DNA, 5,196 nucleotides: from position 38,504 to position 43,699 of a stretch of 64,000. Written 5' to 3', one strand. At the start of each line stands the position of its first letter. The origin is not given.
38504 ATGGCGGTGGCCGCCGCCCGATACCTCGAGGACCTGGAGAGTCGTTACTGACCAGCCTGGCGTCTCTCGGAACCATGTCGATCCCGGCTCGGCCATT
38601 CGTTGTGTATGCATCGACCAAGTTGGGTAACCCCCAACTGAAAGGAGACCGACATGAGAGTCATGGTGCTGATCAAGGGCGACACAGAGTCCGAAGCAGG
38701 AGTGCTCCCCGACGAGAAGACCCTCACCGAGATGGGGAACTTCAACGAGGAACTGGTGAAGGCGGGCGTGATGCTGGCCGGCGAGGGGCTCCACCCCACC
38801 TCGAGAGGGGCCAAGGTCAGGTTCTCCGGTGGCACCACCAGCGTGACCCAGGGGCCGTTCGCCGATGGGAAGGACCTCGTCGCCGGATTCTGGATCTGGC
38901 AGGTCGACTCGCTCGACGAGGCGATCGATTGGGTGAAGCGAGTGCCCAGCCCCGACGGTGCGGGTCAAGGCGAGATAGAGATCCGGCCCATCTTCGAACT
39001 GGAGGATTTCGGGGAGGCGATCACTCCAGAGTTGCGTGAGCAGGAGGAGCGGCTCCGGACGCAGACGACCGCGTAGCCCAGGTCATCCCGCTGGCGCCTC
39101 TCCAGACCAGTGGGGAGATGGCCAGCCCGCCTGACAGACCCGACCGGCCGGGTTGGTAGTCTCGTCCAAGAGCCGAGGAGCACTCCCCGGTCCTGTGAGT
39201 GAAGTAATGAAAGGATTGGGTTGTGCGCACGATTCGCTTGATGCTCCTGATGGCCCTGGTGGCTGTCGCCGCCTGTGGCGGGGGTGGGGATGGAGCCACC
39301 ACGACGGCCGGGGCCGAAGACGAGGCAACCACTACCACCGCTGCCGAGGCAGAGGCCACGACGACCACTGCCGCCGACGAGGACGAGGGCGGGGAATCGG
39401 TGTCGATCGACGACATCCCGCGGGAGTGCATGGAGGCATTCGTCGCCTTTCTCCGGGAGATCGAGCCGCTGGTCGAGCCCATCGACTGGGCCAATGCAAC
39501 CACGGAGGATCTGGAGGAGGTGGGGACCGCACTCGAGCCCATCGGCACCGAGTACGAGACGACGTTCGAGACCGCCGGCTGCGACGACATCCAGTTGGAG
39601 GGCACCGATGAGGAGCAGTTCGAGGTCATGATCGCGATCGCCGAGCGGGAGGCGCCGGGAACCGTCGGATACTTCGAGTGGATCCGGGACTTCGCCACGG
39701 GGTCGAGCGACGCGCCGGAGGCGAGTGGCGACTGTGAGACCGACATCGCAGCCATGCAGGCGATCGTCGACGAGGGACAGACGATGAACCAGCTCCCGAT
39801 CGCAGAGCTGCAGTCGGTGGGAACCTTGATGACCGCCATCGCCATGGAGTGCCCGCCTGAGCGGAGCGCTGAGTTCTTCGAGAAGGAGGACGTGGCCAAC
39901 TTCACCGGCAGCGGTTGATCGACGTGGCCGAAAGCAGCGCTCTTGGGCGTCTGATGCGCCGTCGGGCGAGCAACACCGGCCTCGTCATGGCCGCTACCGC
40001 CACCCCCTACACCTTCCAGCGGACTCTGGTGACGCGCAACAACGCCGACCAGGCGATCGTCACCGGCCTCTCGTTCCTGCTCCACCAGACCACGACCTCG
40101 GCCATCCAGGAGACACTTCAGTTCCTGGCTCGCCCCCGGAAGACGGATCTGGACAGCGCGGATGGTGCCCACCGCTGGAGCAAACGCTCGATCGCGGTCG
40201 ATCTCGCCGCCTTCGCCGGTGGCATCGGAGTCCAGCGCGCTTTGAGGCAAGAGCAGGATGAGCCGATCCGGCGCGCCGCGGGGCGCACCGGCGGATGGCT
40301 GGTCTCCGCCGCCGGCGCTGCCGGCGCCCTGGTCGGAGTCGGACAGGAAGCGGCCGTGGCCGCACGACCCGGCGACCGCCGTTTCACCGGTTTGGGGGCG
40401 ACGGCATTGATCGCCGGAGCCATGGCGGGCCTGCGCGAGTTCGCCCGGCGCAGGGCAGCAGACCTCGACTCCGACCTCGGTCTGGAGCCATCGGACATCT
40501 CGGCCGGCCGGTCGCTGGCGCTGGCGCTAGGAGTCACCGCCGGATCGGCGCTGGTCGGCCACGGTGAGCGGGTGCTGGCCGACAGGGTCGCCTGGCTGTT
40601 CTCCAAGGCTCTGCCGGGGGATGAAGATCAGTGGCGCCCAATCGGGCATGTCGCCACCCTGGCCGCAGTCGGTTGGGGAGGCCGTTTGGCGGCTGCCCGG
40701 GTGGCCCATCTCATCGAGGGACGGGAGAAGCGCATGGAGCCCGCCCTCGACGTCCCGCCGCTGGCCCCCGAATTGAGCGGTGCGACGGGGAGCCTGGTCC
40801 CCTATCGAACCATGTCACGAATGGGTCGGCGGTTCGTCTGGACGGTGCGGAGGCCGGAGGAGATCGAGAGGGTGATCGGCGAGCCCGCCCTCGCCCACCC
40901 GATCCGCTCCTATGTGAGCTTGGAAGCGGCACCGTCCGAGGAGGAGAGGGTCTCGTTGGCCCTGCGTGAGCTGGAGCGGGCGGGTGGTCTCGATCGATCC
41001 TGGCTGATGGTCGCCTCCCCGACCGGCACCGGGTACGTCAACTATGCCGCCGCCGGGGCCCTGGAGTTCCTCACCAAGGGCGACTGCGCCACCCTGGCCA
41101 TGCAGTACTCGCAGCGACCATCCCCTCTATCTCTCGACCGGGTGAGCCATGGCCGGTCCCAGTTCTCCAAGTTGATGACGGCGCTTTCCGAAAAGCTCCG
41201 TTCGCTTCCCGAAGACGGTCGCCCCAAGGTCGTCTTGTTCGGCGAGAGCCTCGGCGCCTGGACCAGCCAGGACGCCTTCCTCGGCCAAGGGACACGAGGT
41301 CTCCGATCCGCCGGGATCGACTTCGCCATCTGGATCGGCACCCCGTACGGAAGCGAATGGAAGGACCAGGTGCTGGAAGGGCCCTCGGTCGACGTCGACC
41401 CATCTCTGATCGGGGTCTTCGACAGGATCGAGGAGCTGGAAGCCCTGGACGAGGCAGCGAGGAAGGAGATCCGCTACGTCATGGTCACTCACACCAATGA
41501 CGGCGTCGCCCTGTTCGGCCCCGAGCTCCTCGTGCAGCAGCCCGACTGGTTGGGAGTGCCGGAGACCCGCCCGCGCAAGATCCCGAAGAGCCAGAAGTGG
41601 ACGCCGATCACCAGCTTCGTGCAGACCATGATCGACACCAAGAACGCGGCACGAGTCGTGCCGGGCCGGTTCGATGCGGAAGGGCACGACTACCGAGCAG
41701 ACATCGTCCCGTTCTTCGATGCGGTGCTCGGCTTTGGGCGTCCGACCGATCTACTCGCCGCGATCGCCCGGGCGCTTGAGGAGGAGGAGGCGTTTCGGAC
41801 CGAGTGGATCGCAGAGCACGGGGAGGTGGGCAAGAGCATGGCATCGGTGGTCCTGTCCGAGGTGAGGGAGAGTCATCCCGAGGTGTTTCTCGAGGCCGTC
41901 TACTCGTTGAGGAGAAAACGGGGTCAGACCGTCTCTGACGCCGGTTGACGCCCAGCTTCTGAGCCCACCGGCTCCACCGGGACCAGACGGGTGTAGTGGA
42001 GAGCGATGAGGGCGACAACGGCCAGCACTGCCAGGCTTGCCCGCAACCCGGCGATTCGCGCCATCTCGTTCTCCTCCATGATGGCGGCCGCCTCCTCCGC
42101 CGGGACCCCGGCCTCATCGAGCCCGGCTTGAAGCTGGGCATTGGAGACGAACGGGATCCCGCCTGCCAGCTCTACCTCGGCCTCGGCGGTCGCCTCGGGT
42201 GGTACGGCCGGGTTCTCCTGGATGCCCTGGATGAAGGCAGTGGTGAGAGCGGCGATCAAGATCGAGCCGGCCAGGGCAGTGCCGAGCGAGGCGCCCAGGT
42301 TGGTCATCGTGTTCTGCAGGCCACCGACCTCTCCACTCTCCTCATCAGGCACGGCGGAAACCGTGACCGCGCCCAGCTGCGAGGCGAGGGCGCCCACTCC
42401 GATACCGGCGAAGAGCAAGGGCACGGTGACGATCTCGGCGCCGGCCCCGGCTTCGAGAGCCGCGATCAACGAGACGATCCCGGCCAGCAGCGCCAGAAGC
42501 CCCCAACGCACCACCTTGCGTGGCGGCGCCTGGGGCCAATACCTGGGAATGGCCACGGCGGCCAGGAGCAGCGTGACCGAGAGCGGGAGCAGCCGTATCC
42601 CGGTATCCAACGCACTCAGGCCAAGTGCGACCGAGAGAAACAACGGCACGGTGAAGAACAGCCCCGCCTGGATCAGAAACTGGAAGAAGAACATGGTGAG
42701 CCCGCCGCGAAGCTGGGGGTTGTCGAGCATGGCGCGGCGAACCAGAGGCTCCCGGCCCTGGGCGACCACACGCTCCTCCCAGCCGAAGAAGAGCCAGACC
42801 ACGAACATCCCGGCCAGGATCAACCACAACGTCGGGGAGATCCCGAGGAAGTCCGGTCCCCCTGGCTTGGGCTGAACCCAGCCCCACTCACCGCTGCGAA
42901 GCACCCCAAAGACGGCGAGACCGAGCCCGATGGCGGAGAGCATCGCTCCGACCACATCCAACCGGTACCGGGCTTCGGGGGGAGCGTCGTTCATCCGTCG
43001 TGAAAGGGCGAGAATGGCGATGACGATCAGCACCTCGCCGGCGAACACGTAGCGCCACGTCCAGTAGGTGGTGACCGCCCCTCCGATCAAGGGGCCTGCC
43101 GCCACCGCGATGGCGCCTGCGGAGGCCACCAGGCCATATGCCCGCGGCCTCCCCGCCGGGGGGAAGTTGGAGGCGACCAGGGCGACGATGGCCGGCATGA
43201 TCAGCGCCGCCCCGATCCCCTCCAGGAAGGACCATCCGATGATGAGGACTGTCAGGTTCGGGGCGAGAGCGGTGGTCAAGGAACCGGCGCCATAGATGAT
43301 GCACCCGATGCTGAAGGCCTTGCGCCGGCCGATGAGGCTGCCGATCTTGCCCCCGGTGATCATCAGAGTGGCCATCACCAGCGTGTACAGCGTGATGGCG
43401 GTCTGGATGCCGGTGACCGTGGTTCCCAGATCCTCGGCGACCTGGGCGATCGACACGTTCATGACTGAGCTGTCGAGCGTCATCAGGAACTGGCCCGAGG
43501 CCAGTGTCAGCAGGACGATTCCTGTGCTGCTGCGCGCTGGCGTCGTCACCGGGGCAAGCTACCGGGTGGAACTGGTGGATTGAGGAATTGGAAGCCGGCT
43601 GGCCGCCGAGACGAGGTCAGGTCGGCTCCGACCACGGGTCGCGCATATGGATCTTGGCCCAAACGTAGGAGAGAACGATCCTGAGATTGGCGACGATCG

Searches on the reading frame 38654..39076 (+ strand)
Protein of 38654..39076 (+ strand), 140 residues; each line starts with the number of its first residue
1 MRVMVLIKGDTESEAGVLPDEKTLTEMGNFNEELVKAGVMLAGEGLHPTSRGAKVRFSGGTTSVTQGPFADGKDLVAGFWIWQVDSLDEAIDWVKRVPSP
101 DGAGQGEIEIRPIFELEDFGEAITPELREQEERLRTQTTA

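Call 25: search_protein_families(library=pfam, proteins=[window:38654-39076:+], max_evalue=0.0001)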
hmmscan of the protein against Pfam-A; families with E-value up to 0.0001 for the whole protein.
window:38654-39076:+ (140 aa): 1 family
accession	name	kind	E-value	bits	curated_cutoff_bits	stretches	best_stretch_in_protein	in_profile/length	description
PF03795.20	YCII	-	3.2e-17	63.2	24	1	1-116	1-94/95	YCII-related domain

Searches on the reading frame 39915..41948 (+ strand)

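Call 26: search_protein_families(library=pfam, proteins=[window:39915-41948:+], max_evalue=0.0001)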
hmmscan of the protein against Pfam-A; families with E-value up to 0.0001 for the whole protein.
window:39915-41948:+ (677 aa): 2 families
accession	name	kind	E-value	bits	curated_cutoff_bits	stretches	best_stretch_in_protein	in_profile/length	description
PF10081.15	Abhydrolase_9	-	1.4e-63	215.1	26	1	330-606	1-276/288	Alpha/beta-hydrolase family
PF15420.11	Abhydrolase_9_N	-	1e-05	26.1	27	0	130-308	17-204/208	Alpha/beta-hydrolase family N-terminus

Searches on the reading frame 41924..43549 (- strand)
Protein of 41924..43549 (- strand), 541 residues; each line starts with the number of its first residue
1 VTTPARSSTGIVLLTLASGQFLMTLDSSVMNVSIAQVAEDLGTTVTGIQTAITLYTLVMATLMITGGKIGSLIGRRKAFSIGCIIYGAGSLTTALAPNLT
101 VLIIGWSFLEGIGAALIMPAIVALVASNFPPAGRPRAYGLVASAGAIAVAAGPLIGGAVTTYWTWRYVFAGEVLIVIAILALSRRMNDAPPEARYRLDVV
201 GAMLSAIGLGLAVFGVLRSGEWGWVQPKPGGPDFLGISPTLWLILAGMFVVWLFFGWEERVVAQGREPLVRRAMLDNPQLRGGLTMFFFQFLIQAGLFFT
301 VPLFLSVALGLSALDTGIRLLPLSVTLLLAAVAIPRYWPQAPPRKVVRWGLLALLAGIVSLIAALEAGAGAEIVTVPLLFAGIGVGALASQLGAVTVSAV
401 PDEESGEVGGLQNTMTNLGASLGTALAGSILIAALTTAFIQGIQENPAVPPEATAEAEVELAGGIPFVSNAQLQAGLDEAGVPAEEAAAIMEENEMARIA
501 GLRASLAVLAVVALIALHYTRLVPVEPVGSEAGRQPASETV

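Call 26: search_protein_families(library=pfam, proteins=[window:41924-43549:-], max_evalue=0.0001)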
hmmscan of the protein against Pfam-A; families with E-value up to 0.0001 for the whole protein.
window:41924-43549:- (541 aa): 2 families
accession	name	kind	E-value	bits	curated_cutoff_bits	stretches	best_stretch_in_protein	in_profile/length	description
PF07690.21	MFS_1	-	4.9e-43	147.8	33.4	1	16-424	1-347/347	Major Facilitator Superfamily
PF05977.19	MFS_3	-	4.6e-05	22.5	27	1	43-203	45-207/524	Transmembrane secretion effector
